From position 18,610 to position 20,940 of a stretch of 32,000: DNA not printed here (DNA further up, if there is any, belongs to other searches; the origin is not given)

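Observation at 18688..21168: Solo SIR2_2-family protein with a large helical/TPR-like C-terminal half in an AT-rich islet wedged between IS remnants: candidate uncharacterised NAD-targeting defence gene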

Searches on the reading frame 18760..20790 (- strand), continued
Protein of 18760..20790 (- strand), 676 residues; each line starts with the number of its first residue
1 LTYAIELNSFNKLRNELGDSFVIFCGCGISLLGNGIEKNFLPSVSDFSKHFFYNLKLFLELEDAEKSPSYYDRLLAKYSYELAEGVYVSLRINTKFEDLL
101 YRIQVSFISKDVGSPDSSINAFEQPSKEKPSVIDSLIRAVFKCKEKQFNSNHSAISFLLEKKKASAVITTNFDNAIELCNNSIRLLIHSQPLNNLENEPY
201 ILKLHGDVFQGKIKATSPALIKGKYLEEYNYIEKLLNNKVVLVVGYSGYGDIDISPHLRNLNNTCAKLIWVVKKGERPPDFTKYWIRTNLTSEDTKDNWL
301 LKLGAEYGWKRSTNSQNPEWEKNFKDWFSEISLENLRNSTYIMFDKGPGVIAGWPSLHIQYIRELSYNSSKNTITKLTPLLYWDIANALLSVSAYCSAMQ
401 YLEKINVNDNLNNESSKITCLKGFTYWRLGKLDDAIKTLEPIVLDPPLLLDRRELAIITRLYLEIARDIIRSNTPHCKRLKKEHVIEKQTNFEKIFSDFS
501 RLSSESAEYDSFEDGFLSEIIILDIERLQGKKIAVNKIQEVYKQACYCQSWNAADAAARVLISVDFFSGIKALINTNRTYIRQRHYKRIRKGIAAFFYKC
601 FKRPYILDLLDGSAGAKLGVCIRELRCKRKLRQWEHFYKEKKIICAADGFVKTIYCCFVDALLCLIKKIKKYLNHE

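Call 57: find_related_loci(query=A1, collection=viral_contigs, flank=8000)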
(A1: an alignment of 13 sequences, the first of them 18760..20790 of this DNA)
Query A1 (676 aa) in viral_contigs; peptide patterns used: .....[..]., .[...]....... (x = any residue, [..] = any of these).
80 stretches matched a pattern, but none encodes a relative of the query by tblastn (E <= 1e-3).

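Call 59: list_cluster_members(proteins=[window:18763-20790:-, P0001, window:21169-22449:+, window:18306-18608:-, window:15690-17237:-, window:17600-17893:-])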
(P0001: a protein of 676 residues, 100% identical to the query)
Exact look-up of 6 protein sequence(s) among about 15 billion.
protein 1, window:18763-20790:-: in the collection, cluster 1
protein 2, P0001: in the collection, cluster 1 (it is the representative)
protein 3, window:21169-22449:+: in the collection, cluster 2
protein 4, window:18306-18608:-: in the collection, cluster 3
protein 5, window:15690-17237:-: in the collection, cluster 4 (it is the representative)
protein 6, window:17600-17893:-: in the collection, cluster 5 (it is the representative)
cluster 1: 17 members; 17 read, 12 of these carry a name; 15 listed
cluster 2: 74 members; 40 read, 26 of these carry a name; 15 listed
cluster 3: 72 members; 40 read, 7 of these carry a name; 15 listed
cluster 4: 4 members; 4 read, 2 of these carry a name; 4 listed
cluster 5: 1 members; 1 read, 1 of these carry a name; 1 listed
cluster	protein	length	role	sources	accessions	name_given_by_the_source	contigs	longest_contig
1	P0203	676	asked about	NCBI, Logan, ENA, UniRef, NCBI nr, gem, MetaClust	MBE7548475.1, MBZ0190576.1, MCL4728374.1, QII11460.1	hypothetical protein KsCSTR_20810 [Candidatus Kuenenia stuttgartiensis] | SIR2-like domain-containing protein n=1 Tax=Kuenenia stuttgartiensis TaxID=174633 ... | SIR2 family protein [Candidatus Kuenenia stuttgartiensis]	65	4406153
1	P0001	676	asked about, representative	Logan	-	-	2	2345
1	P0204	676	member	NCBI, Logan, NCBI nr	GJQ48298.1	MAG: hypothetical protein HKUEN01_06840 [Candidatus Kuenenia stuttgartiensis]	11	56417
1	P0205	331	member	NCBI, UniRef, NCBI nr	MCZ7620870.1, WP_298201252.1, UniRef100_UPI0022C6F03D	MAG: hypothetical protein M5U24_00075 [Candidatus Kuenenia sp.] | hypothetical protein n=1 Tax=Candidatus Kuenenia sp. TaxID=2499824 RepID=UPI0022C6F03D | hypothetical protein [Candidatus Kuenenia sp.]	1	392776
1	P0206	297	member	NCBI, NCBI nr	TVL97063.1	MAG: hypothetical protein CV080_10365 [Candidatus Kuenenia stuttgartiensis]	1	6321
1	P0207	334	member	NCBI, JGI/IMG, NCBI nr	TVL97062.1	MAG: hypothetical protein CV080_10360 [Candidatus Kuenenia stuttgartiensis]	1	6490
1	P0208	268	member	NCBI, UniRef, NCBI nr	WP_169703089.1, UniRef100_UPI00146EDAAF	hypothetical protein [Candidatus Kuenenia stuttgartiensis] | hypothetical protein n=1 Tax=Kuenenia stuttgartiensis TaxID=174633 RepID=UPI00146EDAAF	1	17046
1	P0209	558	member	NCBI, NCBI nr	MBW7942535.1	MAG: SIR2 family protein, partial [Candidatus Kuenenia stuttgartiensis] | SIR2 family protein [Candidatus Kuenenia stuttgartiensis]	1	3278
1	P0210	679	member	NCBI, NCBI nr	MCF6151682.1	MAG: hypothetical protein E3K38_05185 [Candidatus Kuenenia stuttgartiensis] | hypothetical protein [Candidatus Kuenenia stuttgartiensis]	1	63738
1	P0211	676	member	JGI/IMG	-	tetratricopeptide (TPR) repeat protein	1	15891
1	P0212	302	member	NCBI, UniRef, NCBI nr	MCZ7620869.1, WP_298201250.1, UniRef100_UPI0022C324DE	MAG: SIR2 family protein [Candidatus Kuenenia sp.] | SIR2 family protein n=1 Tax=Candidatus Kuenenia sp. TaxID=2499824 RepID=UPI0022C324DE | SIR2 family protein [Candidatus Kuenenia sp.]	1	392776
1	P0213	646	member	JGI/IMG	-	tetratricopeptide (TPR) repeat protein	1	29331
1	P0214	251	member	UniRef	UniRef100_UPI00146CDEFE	SIR2 family protein n=1 Tax=Kuenenia stuttgartiensis TaxID=174633 RepID=UPI00146CDEFE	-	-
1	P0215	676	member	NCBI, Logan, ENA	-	-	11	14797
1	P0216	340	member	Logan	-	-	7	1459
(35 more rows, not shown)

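Call 65: search_protein_families(library=pfam, proteins=[L027:5925-7931:+, L027:4160-5920:+, L027:2153-3958:+, L027:1285-2052:+, L027:10024-11673:+, L025:3609-4391:+, L025:2400-3536:+, L025:1119-2378:+, L025:30-1106:+, L020:3029-4684:+], max_evalue=0.001)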
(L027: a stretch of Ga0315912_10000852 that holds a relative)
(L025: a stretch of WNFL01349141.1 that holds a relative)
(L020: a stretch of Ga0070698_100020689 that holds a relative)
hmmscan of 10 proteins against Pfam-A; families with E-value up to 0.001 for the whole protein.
L027:5925-7931:+ (668 aa): 6 families
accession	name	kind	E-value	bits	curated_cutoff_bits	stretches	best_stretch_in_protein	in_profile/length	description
PF00580.27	UvrD-helicase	-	6.8e-15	55.9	23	1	226-450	16-250/271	UvrD/REP helicase N-terminal domain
PF04851.21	ResIII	-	9e-06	26.1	22.5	1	221-277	21-77/164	Type III restriction enzyme, res subunit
PF13245.12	AAA_19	-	7.2e-05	23.4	25.1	1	225-450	13-128/134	AAA domain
PF13361.12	UvrD_C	-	0.00031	20.7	25.6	1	586-652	286-348/350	UvrD-like helicase C-terminal domain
PF13604.12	AAA_30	-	0.00053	20.2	27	0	407-487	84-164/191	AAA domain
PF01443.25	Viral_helicase1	-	0.00084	19.6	21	0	227-256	2-29/228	Viral superfamily 1 RNA helicase core domain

L027:4160-5920:+ (586 aa): 10 families
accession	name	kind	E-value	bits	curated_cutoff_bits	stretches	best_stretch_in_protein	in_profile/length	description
PF13087.12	AAA_12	-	6.8e-36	124.1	27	1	354-548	3-194/195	AAA domain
PF13086.12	AAA_11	-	3.8e-23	83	27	2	182-248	2-80/257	AAA domain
PF13604.12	AAA_30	-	1.1e-12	48.5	27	1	182-344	2-132/191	AAA domain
PF13245.12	AAA_19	-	2.4e-12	47.6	25.1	1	198-343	12-132/134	AAA domain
PF04851.21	ResIII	-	5.2e-05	23.7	22.5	1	201-313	27-134/164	Type III restriction enzyme, res subunit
PF05127.21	NAT10_TcmA_helicase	-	0.00013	22.3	22.7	1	202-321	2-106/176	RNA cytidine acetyltransferase NAT10/TcmA, helicase domain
PF13191.12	AAA_16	-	0.00018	22.5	32.6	0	192-235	21-58/167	AAA ATPase domain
PF07728.20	AAA_5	-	0.00026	21.4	22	1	201-238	3-38/139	AAA domain (dynein-related subfamily)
PF13401.12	AAA_22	-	0.00067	20.4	27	0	199-232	7-41/130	AAA domain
PF09848.15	SLFN-g3_helicase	-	0.00099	18.9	24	0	201-316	5-91/354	Schlafen group 3, DNA/RNA helicase domain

L027:2153-3958:+ (601 aa): 24 families
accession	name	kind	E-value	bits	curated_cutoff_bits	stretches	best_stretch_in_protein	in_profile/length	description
PF00005.33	ABC_tran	-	1.7e-50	171.6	25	2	20-186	2-137/137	ABC transporter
PF13304.12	AAA_21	-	2.6e-18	67.6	27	3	33-68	3-44/304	AAA domain, putative AbiEii toxin, Type IV TA system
PF12848.13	ABC_tran_Xtn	-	1.5e-14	54.2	25.9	1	226-298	2-74/85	ABC transporter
PF02463.25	SMC_N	-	3.6e-11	43.4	40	0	34-224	29-209/220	RecF/RecN/SMC N terminal domain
PF03193.22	RsgA_GTPase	-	1.1e-08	35.5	30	0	30-64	107-141/174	RsgA GTPase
PF13401.12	AAA_22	-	3.7e-08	34.2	27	0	393-516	4-96/130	AAA domain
PF13555.12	AAA_29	-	3.1e-07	30.5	27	0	384-412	12-40/61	P-loop containing region of AAA domain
PF13191.12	AAA_16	-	5.2e-07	30.8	32.6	0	393-529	23-157/167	AAA ATPase domain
PF01637.24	ATPase_2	-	1e-05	25.9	33.2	0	393-462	19-87/225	ATPase domain predominantly from Archaea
PF13175.12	AAA_15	-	1.2e-05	25.6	32.1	0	393-414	23-43/374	AAA ATPase domain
PF02367.23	TsaE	-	2.8e-05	24.5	26.6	0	391-418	18-45/128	Threonylcarbamoyl adenosine biosynthesis protein TsaE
PF13476.12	AAA_23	-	4.6e-05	24.6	27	0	386-414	12-39/201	AAA domain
PF05729.18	NACHT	-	4.6e-05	23.7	26.7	0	397-416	3-22/167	NACHT domain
PF13479.12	AAA_24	-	7.9e-05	23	27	0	397-420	5-23/195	AAA domain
PF00004.35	AAA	-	9.9e-05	23.2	21.2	0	34-52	3-21/131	ATPase family associated with various cellular activities (AAA)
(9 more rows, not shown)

L027:1285-2052:+ (255 aa): 6 families
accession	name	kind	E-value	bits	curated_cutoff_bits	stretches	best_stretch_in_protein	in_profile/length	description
PF00005.33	ABC_tran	-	2.5e-30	106.3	25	1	26-162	1-137/137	ABC transporter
PF13304.12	AAA_21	-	1.1e-06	29.3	27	0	39-60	2-23/304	AAA domain, putative AbiEii toxin, Type IV TA system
PF13401.12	AAA_22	-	3.1e-05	24.7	27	1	36-159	5-92/130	AAA domain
PF01637.24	ATPase_2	-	5.3e-05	23.6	33.2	1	35-74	19-58/225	ATPase domain predominantly from Archaea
PF13555.12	AAA_29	-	0.00016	21.8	27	1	30-64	16-50/61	P-loop containing region of AAA domain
PF03215.21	Rad17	-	0.00019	21.9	23.8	1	27-64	36-73/186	Rad17 P-loop domain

L027:10024-11673:+ (549 aa): 1 family
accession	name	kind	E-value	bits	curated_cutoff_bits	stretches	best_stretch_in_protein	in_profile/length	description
PF00931.28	NB-ARC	-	1.7e-10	41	23.5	1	224-437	4-207/248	NB-ARC domain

L025:3609-4391:+ (260 aa): 3 families
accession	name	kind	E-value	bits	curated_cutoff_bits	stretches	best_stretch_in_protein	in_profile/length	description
PF12161.14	HsdM_N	-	1.6e-07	32.5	24.5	1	2-56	25-80/135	HsdM N-terminal domain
PF13361.12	UvrD_C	-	5.3e-06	26.5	25.6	1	14-244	212-348/350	UvrD-like helicase C-terminal domain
PF13087.12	AAA_12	-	0.00018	21.6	27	0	58-94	11-48/195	AAA domain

L025:2400-3536:+ (378 aa): 1 family
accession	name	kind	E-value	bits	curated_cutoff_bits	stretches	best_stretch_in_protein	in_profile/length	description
PF00717.28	Peptidase_S24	-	1.3e-09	38.2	23.3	1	271-370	30-115/116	Peptidase S24-like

L025:1119-2378:+ (419 aa): 0 families

L025:30-1106:+ (358 aa): 0 families

L020:3029-4684:+ (551 aa): 17 families
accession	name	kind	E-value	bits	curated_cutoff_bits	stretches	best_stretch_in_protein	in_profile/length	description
PF00515.34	TPR_1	-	1.6e-57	189.5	27.8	7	280-311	2-33/34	Tetratricopeptide repeat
PF07719.23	TPR_2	-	8.2e-52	169.5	27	7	313-346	1-34/34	Tetratricopeptide repeat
PF13414.12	TPR_11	-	1.6e-49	165.8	26.8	7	490-531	1-42/42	TPR repeat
PF13181.12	TPR_8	-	4.8e-40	132.7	25.7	3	281-311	3-33/34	Tetratricopeptide repeat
PF13431.12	TPR_17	-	2.3e-34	115.2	24.4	2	472-504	2-34/34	Tetratricopeptide repeat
PF13432.12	TPR_16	-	9.9e-34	115.8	32.7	6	422-482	4-64/65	Tetratricopeptide repeat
PF13424.12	TPR_12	-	1.4e-29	102.6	30.1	6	283-344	7-76/77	Tetratricopeptide repeat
PF13371.12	TPR_9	-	8e-29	99.9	35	4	493-547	5-59/73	Tetratricopeptide repeat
PF13174.12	TPR_6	-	9.3e-18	64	26.3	1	281-312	2-33/33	Tetratricopeptide repeat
PF13428.12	TPR_14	-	1.3e-17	63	23.5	1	416-457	2-43/44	Tetratricopeptide repeat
PF13374.12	TPR_10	-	4.5e-15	55.5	27.5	0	284-308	7-31/42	Tetratricopeptide repeat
PF14559.12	TPR_19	-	2.8e-14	53.6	25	1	291-334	3-46/68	Tetratricopeptide repeat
PF25575.1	TPR_BSK1_C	-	9.6e-09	35.6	42.2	0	294-349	57-113/118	Serine/threonine-protein kinase BSK1-like, TPR repeats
PF12895.13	ANAPC3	-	6.1e-07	30.1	27.2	1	255-334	4-77/82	Anaphase-promoting complex, cyclosome, subunit 3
PF23914.1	TPR_CcmH_CycH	-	8.7e-07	29.3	42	0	285-375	56-149/158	Cytochrome c-type biogenesis protein H TPR domain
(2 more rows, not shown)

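Call 67: search_protein_families(library=padloc, alignment_id=A1, max_evalue=0.001)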
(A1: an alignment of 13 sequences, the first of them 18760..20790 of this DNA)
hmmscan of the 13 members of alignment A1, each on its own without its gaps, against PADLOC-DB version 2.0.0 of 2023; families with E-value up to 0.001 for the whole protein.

A. member 1, window:18760-20790:- (676 aa): 5 families
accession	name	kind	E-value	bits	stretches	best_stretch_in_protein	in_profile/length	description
PDLC02420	Aga_SIR2-PNTD1-PNTD2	-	2.8e-11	40.4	1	144-280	112-258/1010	Class I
PDLC02419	Aga_SIR2-PNTD1-PNTD2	-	4.8e-08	30.2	1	142-249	98-214/558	Class I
PDLC02401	Aga_SIR2-PNTD1-PNTD2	-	1.4e-06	25.4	1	137-248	68-186/524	Class I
PDLC05060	PDC-S65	-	4.2e-06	23.9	1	127-249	10-139/503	-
PDLC05061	PDC-S65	-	0.00029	18.3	1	146-255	121-237/592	-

B. families by the number of members that match (of 13 scanned): 12 families
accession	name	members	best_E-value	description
PDLC05061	PDC-S65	12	4.5e-13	-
PDLC02419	Aga_SIR2-PNTD1-PNTD2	12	2.9e-10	Class I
PDLC02401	Aga_SIR2-PNTD1-PNTD2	12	5.9e-10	Class I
PDLC05060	PDC-S65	12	1.2e-09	-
PDLC02420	Aga_SIR2-PNTD1-PNTD2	10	2.8e-11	Class I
PDLC02402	Aga_SIR2-PNTD1-PNTD2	4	1.2e-06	Class I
PDLC02384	pAgo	2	3.1e-08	-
PDLC00407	ThsA1|ThsA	2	0.0002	STALD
PDLC04091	SIR2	2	0.00031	-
PDLC04082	SIR2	1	4.2e-05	-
PDLC00409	ThsA1|ThsA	1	0.00023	STALD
PDLC04087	SIR2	1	0.00094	-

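Call 68: search_protein_families(library=pfam, proteins=[L018:2724-4550:+, L018:6982-7911:+, L028:4541-5800:+, L028:8027-8575:+, L030:5948-6823:+, L030:10244-10996:+, L033:5636-6613:+, L033:11814-12623:+, L029:3753-5390:-, L023:2021-3496:-], max_evalue=0.0001)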
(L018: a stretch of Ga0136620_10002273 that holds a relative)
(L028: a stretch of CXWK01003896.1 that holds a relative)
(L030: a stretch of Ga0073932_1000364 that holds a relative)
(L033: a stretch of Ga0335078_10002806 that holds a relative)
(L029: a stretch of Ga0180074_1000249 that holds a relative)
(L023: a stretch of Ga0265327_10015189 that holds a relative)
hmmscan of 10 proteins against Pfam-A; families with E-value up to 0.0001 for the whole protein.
L018:2724-4550:+ (608 aa): 2 families
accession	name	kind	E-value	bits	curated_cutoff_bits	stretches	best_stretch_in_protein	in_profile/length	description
PF00501.34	AMP-binding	-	4e-90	302.8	29.9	1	84-473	2-384/384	AMP-binding enzyme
PF13193.12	AMP-binding_C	-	5.4e-23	82.2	24.5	1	524-599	1-76/76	AMP-binding enzyme C-terminal domain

L018:6982-7911:+ (309 aa): 2 families
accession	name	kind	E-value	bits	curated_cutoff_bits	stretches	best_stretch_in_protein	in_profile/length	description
PF13474.12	SnoaL_3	-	1.4e-10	42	22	1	49-162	3-117/121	SnoaL-like domain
PF14534.12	DUF4440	-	2.3e-08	34.9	25.2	1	51-155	5-106/107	Domain of unknown function (DUF4440)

L028:4541-5800:+ (419 aa): 0 families

L028:8027-8575:+ (182 aa): 1 family
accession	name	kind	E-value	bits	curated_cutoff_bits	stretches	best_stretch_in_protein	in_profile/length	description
PF19960.5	EAD7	-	1.7e-15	56.9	32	1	9-69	2-62/62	Effector-associated domain 7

L030:5948-6823:+ (291 aa): 3 families
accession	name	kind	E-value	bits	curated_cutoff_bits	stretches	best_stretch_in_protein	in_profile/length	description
PF00589.27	Phage_integrase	-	7.4e-35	120.7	27.1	1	123-276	7-167/172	Phage integrase family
PF02899.23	Phage_int_SAM_1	-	1.5e-11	44.8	22.3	1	11-88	9-82/83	Phage integrase, N-terminal SAM-like domain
PF13495.12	Phage_int_SAM_4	-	5.6e-07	30.3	27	1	14-85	12-78/85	Phage integrase, N-terminal SAM-like domain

L030:10244-10996:+ (250 aa): 0 families

L033:5636-6613:+ (325 aa): 0 families

L033:11814-12623:+ (269 aa): 1 family
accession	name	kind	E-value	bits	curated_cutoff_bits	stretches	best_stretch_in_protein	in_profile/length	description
PF06114.19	Peptidase_M78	-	1.5e-06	28.4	22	1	149-210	25-83/123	IrrE N-terminal-like domain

L029:3753-5390:- (545 aa): 1 family
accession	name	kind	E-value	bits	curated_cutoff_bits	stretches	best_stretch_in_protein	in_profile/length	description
PF00753.33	Lactamase_B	-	6.6e-06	26.6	22.7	0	48-106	18-70/196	Metallo-beta-lactamase superfamily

L023:2021-3496:- (491 aa): 1 family
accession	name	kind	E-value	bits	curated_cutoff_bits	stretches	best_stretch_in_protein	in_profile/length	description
PF00361.26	Proton_antipo_M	-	2.9e-70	237.2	21.5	1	125-432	1-294/294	NADH:quinone oxidoreductase/Mrp antiporter, TM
